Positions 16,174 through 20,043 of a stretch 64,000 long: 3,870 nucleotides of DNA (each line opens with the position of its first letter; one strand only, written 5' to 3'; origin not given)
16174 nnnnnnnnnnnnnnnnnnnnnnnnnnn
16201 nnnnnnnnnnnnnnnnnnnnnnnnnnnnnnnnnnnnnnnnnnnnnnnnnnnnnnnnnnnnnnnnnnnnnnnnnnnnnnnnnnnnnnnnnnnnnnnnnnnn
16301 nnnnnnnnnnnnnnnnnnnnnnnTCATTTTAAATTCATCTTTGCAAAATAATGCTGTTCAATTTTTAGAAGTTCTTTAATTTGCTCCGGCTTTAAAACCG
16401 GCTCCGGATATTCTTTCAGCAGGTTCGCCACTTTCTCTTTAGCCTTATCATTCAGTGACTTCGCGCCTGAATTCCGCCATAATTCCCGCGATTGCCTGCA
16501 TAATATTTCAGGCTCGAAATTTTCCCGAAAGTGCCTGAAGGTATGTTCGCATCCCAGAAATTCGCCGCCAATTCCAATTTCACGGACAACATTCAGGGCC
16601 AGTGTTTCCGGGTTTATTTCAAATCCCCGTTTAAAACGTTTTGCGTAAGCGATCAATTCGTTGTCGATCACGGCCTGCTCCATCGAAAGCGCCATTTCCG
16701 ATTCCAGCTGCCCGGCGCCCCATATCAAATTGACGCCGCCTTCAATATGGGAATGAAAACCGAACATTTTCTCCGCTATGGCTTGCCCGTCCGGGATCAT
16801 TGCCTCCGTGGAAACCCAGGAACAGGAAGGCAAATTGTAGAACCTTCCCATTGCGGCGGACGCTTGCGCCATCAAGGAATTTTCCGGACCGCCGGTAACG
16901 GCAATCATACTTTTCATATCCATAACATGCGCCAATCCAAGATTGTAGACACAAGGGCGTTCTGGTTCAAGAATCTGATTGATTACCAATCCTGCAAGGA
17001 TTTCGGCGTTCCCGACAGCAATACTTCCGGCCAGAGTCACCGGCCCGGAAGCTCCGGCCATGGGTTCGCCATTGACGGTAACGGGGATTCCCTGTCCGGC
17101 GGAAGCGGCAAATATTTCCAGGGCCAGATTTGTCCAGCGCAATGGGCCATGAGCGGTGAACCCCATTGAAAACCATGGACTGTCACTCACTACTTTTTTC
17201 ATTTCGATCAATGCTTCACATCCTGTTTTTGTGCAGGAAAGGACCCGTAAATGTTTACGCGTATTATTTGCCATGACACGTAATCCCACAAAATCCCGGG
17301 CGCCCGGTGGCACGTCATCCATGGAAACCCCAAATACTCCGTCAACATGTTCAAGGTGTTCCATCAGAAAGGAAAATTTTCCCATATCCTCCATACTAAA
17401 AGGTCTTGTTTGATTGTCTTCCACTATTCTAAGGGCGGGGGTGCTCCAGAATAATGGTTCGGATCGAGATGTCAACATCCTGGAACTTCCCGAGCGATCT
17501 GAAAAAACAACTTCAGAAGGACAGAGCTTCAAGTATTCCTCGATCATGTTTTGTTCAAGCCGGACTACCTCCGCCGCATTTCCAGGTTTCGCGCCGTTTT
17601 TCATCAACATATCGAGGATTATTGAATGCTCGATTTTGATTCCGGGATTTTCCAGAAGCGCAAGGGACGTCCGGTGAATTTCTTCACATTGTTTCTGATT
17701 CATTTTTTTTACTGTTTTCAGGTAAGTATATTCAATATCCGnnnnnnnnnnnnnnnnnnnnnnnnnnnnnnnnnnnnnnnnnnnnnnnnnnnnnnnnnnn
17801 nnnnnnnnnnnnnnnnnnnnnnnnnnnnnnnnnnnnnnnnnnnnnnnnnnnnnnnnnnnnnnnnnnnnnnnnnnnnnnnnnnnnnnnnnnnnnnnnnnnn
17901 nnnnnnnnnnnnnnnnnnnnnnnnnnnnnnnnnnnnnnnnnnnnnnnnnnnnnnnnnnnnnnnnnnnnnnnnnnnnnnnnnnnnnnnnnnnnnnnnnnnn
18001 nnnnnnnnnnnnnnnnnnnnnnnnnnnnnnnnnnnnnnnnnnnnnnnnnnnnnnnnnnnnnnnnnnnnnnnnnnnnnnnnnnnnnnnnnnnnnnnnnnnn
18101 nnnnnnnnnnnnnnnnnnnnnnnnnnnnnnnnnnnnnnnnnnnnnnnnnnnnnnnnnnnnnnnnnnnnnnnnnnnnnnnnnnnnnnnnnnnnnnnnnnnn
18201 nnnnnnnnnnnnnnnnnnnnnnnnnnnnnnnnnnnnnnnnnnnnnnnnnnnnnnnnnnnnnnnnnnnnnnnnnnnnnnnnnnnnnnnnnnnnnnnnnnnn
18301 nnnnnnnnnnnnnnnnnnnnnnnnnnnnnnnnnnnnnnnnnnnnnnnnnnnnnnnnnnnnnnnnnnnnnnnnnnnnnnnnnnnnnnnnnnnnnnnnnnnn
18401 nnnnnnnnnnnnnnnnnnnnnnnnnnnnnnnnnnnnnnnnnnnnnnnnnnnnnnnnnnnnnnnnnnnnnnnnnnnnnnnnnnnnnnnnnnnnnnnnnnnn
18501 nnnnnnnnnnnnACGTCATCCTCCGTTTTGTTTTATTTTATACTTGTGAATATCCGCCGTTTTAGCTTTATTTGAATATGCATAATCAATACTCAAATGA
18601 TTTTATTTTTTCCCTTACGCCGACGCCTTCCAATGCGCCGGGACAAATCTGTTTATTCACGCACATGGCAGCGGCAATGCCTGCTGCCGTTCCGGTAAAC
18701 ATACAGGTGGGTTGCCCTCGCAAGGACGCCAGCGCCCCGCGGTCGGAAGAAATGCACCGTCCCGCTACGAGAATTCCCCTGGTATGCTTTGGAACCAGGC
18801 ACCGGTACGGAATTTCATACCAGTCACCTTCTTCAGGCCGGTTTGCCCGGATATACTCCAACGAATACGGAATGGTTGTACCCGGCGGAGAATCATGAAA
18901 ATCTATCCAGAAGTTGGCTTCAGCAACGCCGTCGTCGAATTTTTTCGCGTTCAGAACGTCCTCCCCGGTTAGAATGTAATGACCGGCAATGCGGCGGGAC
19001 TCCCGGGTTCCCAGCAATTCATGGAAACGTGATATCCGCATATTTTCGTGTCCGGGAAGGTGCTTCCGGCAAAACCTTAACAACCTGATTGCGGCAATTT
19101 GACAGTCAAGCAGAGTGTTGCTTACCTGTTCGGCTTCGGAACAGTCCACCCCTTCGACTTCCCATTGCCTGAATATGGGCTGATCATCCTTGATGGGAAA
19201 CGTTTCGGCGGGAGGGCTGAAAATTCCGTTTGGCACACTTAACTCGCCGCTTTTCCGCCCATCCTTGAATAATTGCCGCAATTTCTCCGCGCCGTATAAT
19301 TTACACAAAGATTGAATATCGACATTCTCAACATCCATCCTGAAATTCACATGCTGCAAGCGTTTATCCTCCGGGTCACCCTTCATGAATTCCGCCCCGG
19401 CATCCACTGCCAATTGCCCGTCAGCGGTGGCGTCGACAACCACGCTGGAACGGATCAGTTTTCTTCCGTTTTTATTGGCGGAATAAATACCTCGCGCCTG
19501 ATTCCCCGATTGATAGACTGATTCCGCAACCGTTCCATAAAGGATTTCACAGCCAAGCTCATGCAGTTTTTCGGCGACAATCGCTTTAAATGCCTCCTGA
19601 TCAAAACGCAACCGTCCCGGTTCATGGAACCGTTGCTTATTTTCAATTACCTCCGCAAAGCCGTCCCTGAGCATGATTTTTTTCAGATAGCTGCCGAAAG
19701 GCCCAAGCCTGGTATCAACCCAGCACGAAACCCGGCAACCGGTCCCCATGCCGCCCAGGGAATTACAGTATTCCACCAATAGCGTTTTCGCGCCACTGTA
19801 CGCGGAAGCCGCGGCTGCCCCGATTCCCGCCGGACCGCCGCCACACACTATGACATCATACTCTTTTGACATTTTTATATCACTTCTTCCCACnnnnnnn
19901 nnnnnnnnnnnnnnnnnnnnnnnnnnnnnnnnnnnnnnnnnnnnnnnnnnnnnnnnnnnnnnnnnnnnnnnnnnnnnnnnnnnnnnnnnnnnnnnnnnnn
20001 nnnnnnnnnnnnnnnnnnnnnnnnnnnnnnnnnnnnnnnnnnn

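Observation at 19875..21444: GntR HTH fused to an ABC-type solute-binding fold, preceded by a tandemly duplicated promoter-operator cassette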

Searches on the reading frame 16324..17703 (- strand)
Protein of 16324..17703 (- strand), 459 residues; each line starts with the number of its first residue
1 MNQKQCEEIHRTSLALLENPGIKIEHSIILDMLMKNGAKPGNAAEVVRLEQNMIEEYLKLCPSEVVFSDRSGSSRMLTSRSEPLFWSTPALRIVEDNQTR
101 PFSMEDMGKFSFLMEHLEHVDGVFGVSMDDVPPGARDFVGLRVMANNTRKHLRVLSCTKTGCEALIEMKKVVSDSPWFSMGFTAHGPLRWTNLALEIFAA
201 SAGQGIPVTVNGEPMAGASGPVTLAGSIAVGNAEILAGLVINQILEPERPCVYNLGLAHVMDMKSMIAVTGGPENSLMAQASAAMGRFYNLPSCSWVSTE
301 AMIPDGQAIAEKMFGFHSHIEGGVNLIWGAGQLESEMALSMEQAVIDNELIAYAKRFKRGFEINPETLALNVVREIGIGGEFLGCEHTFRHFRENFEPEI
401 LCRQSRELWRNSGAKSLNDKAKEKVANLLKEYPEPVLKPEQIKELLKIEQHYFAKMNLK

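Call 3: search_protein_families(library=pfam, proteins=[window:16324-17703:-], max_evalue=0.01)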
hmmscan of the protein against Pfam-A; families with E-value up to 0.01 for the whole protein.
window:16324-17703:- (459 aa): 1 family
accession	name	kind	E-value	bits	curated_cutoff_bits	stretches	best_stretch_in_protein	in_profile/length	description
PF06253.16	MTTB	-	8.4e-71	238.9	25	1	2-446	35-489/500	Trimethylamine methyltransferase (MTTB)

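Call 44: search_protein_families(library=ncbifam, proteins=[window:16324-17703:-], max_evalue=0.001)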
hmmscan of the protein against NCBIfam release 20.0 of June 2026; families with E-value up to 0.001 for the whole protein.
window:16324-17703:- (459 aa): 1 family
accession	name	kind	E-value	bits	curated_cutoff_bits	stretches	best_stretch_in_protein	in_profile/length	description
TIGR02369.2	trimeth_pyl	equivalog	1.7e-92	310.4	525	1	3-448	8-464/469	[trimethylamine--corrinoid protein] Co-methyltransferase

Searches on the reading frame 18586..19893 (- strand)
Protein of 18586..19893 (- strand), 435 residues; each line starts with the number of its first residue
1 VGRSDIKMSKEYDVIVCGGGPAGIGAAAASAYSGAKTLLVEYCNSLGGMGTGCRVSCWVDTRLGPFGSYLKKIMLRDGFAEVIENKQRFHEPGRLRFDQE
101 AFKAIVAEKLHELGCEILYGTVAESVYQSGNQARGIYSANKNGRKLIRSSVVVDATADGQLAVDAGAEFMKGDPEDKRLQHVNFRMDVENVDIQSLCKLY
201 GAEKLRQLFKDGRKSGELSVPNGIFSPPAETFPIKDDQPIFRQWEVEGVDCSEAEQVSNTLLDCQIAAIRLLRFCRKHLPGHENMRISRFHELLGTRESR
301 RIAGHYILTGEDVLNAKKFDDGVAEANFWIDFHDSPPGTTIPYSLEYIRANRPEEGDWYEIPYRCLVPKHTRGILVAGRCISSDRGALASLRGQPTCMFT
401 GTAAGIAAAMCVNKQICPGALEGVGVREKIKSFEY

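Call 3: search_protein_families(library=pfam, proteins=[window:18586-19893:-], max_evalue=0.01)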
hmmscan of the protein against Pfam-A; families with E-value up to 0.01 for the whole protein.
window:18586-19893:- (435 aa): 9 families
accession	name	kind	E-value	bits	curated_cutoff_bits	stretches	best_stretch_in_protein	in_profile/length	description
PF12831.13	FAD_oxidored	-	6.1e-83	279.9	27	1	13-428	1-414/416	FAD dependent oxidoreductase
PF01134.28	GIDA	-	6.2e-05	22.7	22.1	1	13-49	1-38/391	Glucose inhibited division protein A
PF00890.30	FAD_binding_2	-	0.00017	21.4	20.4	1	13-48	1-36/414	FAD binding domain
PF07992.20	Pyr_redox_2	-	0.00032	20.6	26.1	0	12-46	1-31/291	Pyridine nucleotide-disulphide oxidoreductase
PF05834.18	Lycopene_cycl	-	0.00072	19.2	23.4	1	13-159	1-142/380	Lycopene cyclase protein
PF03486.20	HI0933_like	-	0.0014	18.6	50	1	13-47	2-36/244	HI0933-like protein Rossmann domain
PF01946.23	Thi4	-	0.0025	17.6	26.2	1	9-50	15-58/235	Thi4 family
PF00070.33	Pyr_redox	-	0.0038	18.1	22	0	97-132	38-72/82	Pyridine nucleotide-disulphide oxidoreductase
PF01494.25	FAD_binding_3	-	0.004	16.9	22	0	11-42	1-32/349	FAD binding domain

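Call 44: search_protein_families(library=ncbifam, proteins=[window:18586-19893:-], max_evalue=0.001)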
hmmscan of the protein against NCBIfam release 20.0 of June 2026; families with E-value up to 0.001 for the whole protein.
window:18586-19893:- (435 aa): 22 families
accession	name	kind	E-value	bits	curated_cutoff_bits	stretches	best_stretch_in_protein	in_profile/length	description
NF009477.0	PRK12843.1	equivalog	2.8e-08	32.7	758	1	4-59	9-64/578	FAD-dependent oxidoreductase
TIGR02032.1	GG-red-SF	subfamily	1.1e-07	31.9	158.8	1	12-171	1-158/297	geranylgeranyl reductase family protein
NF009478.0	PRK12844.1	equivalog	2.6e-06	26.1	789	1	6-58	3-55/559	3-ketosteroid-delta-1-dehydrogenase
NF003585.0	PRK05249.1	equivalog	3.3e-06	26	465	1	8-50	3-45/464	Si-specific NAD(P)(+) transhydrogenase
NF053717.1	VnlPnlRedVprA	equivalog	6e-06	25.4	600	1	8-50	3-45/481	vinyl phenol reductase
NF009476.0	PRK12839.1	equivalog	7.6e-06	24.3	940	1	7-53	4-50/572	FAD-dependent oxidoreductase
NF004789.0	PRK06134.1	subfamily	9.1e-06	24.5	747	1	5-59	6-60/581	FAD-dependent oxidoreductase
NF041080.1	DGGGPL_reductase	equivalog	1.4e-05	24.2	580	1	11-159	1-156/447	digeranylgeranylglycerophospholipid reductase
TIGR01350.1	lipoamide_DH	equivalog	1.6e-05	23.8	408.8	1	11-49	1-38/461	dihydrolipoyl dehydrogenase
NF006130.0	PRK08274.1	equivalog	2.4e-05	23.4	369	1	8-43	2-37/467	FAD-dependent tricarballylate dehydrogenase TcuA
TIGR01421.1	gluta_reduc_1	equivalog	4.3e-05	22.9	556.15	1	10-57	1-45/450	glutathione-disulfide reductase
TIGR01372.1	soxA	subfamily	5.4e-05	21.2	1164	1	8-49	165-206/996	sarcosine oxidase subunit alpha family protein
NF005882.1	PRK07843.1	equivalog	7.6e-05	21.3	788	1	11-59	1-49/547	3-oxosteroid 1-dehydrogenase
NF005691.0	PRK07494.1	equivalog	8.2e-05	21.3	459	1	7-41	4-38/404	UbiH/UbiF family hydroxylase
TIGR03997.1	mycofact_OYE_2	equivalog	0.00011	20.8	793.15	1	11-49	379-417/645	mycofactocin system FadH/OYE family oxidoreductase 2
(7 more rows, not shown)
